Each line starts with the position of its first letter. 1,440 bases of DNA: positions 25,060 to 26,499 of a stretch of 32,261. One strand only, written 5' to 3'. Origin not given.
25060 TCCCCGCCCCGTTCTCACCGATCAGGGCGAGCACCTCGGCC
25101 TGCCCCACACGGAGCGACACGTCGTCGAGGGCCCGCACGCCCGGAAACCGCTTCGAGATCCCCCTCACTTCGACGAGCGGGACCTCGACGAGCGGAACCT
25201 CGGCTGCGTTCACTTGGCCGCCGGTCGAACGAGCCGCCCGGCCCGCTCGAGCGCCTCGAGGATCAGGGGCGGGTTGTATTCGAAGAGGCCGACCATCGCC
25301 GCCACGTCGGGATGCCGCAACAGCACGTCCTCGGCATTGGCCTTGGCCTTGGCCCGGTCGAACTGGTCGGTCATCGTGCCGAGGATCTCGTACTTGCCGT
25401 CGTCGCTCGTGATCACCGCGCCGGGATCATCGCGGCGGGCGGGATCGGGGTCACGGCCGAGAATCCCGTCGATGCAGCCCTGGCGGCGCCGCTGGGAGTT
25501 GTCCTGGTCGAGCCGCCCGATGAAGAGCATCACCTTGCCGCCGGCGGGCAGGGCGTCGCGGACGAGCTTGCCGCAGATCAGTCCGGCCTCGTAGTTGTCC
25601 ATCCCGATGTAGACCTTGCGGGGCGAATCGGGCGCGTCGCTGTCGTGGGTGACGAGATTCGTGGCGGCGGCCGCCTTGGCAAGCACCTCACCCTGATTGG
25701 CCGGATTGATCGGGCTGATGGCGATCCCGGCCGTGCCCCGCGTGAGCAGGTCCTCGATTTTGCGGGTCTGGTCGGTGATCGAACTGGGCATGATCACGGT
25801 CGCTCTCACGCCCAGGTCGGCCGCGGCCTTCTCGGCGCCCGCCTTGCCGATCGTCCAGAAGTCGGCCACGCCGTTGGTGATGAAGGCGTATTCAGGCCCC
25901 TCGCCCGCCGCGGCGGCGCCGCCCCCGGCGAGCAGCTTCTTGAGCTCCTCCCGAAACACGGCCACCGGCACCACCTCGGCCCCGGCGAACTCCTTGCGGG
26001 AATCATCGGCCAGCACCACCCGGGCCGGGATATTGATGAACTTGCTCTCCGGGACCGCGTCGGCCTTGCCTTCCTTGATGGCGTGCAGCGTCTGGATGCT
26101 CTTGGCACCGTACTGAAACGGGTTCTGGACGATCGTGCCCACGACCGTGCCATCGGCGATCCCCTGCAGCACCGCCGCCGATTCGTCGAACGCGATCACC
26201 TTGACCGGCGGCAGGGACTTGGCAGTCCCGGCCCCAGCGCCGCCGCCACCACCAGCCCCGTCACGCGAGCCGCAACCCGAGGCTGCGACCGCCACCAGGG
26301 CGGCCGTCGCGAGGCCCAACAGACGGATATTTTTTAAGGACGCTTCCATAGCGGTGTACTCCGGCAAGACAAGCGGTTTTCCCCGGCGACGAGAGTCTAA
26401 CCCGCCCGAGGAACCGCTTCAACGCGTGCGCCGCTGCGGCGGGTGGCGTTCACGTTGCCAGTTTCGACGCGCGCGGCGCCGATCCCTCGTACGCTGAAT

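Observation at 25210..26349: The RbsB-like sugar-binding lipoprotein looks circularly permuted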

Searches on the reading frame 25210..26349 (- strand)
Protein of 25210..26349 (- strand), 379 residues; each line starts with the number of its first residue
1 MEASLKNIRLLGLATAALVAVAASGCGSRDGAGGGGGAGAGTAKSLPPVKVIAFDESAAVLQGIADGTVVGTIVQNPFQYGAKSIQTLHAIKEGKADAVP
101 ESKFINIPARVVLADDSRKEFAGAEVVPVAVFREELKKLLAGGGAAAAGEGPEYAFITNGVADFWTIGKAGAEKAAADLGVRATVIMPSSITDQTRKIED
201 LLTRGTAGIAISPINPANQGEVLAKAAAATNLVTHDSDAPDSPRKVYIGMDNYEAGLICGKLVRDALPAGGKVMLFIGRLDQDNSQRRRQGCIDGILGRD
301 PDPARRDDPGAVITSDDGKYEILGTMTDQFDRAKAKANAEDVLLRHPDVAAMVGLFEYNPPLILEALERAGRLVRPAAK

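Call 3: search_protein_families(library=pfam, proteins=[window:25210-26349:-], max_evalue=1)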
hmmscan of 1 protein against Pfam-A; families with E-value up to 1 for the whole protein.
window:25210-26349:- (379 aa): 2 families
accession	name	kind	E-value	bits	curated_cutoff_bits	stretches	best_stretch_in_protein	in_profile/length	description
PF13407.12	Peripla_BP_4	-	5.1e-42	144.6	35.1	2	162-372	10-207/258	Periplasmic binding protein domain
PF00532.27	Peripla_BP_1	-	0.00043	20.3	22.2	1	164-295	15-146/281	Periplasmic binding proteins and sugar binding domain of LacI family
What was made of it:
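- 25210..26349 (-): Whole gene: circularly permuted type I (Peripla_BP_4, RbsB-like) sugar-binding lipoprotein, 379 aa plus stop. PF13407, E 5e-42, in 2 stretches (call 3).
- On Type I / cluster B periplasmic sugar-binding proteins (Pfam Peripla_BP_4, RbsB/TmGBP-like) of CUT2-type ABC importers: PF13407, 144.6 bits against a cut-off of 35.1 (call 3).
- Checked: The best is residues 162-372 against profile positions 10-207 of 258 (call 3).
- Pfam matches in 2 stretches (call 3).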

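Call 4: search_solved_structures(query=window:25210-26349:-, max_evalue=1, show_alignments=3)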
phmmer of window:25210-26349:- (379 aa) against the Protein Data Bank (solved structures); distinct sequences matched with E-value up to 1: 57.
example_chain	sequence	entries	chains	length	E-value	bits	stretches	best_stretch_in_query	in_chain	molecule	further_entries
5er3_A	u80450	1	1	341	6e-64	219.7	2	39-303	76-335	Sugar ABC transporter, periplasmic sugar-binding protein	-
2qvc_A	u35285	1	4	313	2.4e-28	102.6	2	158-373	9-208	Sugar ABC transporter, periplasmic sugar-binding protein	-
2h3h_A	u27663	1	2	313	2.4e-28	102.6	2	158-373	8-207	Sugar ABC transporter, periplasmic sugar-binding protein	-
3c6q_B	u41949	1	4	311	8.8e-28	100.7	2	158-373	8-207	Sugar ABC transporter, periplasmic sugar-binding protein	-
5hqj_A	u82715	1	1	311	5.1e-19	71.9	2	162-296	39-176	Periplasmic binding protein/LacI transcriptional regulator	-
7x0g_A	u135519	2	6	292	5.8e-16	61.9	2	153-302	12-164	CbpA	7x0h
6gq0_A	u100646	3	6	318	3.4e-15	59.3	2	162-296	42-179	Putative sugar binding protein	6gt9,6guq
6sw4_A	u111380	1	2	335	4e-14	55.8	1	154-324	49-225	Arabinose binding protein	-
5xsj_X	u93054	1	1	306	5.5e-14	55.3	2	163-293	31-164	Periplasmic binding protein/LacI transcriptional regulator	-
5xss_X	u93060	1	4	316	6.3e-14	55.2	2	163-293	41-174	Periplasmic binding protein/LacI transcriptional regulator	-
5xsd_A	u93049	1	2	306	7.1e-13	51.7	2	163-293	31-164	Periplasmic binding protein/LacI transcriptional regulator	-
5hsg_A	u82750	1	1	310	7.2e-13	51.7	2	150-292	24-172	Putative ABC transporter, nucleotide binding/ATPase protein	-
3g1w_A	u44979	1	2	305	1.9e-12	50.3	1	160-292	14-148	Sugar ABC transporter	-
4rxt_A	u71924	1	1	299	1e-11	47.9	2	161-297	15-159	Sugar ABC transporter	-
1drk_A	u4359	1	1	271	6.8e-10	41.9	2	164-369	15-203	D-RIBOSE-BINDING PROTEIN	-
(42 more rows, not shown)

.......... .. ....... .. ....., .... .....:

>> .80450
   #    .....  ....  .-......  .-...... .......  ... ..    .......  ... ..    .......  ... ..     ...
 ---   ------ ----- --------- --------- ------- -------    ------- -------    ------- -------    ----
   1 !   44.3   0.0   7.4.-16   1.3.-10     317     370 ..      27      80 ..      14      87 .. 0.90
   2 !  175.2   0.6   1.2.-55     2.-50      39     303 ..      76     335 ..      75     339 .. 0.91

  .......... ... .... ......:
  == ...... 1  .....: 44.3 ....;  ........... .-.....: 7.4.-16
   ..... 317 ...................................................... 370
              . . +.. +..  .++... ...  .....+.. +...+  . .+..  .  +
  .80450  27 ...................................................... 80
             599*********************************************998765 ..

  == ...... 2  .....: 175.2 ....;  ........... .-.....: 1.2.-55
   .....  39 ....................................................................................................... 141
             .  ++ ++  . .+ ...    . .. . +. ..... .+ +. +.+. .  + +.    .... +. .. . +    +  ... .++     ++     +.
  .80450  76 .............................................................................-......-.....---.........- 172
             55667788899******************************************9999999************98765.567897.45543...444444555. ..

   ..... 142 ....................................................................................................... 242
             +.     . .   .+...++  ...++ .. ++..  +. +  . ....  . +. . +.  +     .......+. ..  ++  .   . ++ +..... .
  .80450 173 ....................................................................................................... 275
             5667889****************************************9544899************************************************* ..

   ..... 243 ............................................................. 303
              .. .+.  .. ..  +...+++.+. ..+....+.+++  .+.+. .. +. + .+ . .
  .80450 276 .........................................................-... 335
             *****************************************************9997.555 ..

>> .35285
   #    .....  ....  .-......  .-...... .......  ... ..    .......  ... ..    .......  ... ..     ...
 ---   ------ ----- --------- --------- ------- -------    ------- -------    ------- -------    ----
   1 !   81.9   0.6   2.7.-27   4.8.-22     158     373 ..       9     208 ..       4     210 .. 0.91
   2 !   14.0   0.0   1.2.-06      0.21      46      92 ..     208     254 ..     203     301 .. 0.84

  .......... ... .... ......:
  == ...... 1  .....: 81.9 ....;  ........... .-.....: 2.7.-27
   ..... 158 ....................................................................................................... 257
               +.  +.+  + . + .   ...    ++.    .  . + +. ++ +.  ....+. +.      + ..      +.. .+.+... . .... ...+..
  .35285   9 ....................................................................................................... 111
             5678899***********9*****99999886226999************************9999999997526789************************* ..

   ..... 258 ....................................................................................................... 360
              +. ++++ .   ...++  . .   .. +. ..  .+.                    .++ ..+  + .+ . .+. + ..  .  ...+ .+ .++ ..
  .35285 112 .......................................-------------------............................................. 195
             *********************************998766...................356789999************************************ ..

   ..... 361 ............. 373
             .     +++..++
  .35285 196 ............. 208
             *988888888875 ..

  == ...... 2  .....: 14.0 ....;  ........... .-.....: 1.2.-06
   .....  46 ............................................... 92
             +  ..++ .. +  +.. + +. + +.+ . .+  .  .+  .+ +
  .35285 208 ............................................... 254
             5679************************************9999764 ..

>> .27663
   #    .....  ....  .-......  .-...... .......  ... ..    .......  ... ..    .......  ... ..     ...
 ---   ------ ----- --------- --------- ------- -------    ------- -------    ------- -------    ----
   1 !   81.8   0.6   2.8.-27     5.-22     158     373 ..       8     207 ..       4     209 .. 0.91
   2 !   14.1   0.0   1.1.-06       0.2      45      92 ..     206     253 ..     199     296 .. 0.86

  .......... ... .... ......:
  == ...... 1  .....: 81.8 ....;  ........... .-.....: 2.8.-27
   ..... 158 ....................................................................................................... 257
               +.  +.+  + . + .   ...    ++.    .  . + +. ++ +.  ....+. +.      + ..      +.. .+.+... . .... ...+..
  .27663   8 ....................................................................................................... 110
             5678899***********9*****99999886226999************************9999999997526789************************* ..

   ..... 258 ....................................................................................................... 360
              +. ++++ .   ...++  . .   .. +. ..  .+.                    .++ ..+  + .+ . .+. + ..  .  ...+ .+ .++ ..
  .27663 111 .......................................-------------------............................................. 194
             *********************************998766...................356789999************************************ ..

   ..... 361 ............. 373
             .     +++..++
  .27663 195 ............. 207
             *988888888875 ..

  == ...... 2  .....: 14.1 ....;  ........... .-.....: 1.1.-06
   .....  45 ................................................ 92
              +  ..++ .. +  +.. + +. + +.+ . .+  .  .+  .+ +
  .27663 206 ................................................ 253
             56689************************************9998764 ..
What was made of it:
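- On Type I / cluster B periplasmic sugar-binding proteins (Pfam Peripla_BP_4, RbsB/TmGBP-like) of CUT2-type ABC importers: Matches to more than 40 solved sugar SBPs (call 4). The two profile stretches and the PDB matches are in swapped order (calls 3, 4).
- Checked: For example, query 158-373 matches TmGBP 9-208, and query 46-92 matches TmGBP 208-254 (call 4).
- Canonical PDB chains match in swapped order (call 4).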

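Call 5: search_protein_families(library=ncbifam, proteins=[window:25210-26349:-], max_evalue=1)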
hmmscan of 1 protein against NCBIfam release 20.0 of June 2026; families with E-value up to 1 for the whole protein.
window:25210-26349:- (379 aa): 10 families
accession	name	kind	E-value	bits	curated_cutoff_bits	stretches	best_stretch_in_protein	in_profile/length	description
NF007254.0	PRK09701.1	equivalog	2.3e-11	43.4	335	2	148-353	21-221/311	D-allose transporter substrate-binding protein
NF007936.0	PRK10653.1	equivalog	4.4e-11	42.6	337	2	164-353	40-212/295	ribose ABC transporter substrate-binding protein RbsB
TIGR02637.1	RhaS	equivalog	1.2e-07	31.3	342.25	1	163-274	11-127/302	rhamnose ABC transporter substrate-binding protein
NF011937.0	PRK15408.1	equivalog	1.8e-07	30.4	384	1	153-249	29-129/340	autoinducer 2 ABC transporter substrate-binding protein LsrB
NF052284.1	rhzpin_SBP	equivalog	2.8e-06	26.7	420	1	155-265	4-123/289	rhizopine catabolism ABC transporter substrate-binding protein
TIGR02634.1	xylF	equivalog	8.5e-06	25.6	389.55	1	188-292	37-141/302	D-xylose ABC transporter substrate-binding protein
NF040907.2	ChvE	equivalog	4.4e-05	22.9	460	1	190-344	39-192/324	multiple monosaccharide ABC transporter substrate-binding protein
NF011924.1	PRK15395.1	equivalog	0.00034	19.8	420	1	184-265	58-148/329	galactose/glucose ABC transporter substrate-binding protein MglB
NF007680.0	PRK10355.1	equivalog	0.052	12.7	504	1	192-292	68-168/331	D-xylose ABC transporter substrate-binding protein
NF053532.1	lipo_SCO4651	subfamily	0.071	12.8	65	1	13-52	7-45/277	SCO4651 family lipoprotein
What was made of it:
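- On Type I / cluster B periplasmic sugar-binding proteins (Pfam Peripla_BP_4, RbsB/TmGBP-like) of CUT2-type ABC importers: No NCBIfam equivalog reaches its cut-off, so the ligand is unknown (call 5).
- Tried and rejected: NCBIfam gave no equivalog above its cut-off (call 5), so no ligand is assigned.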
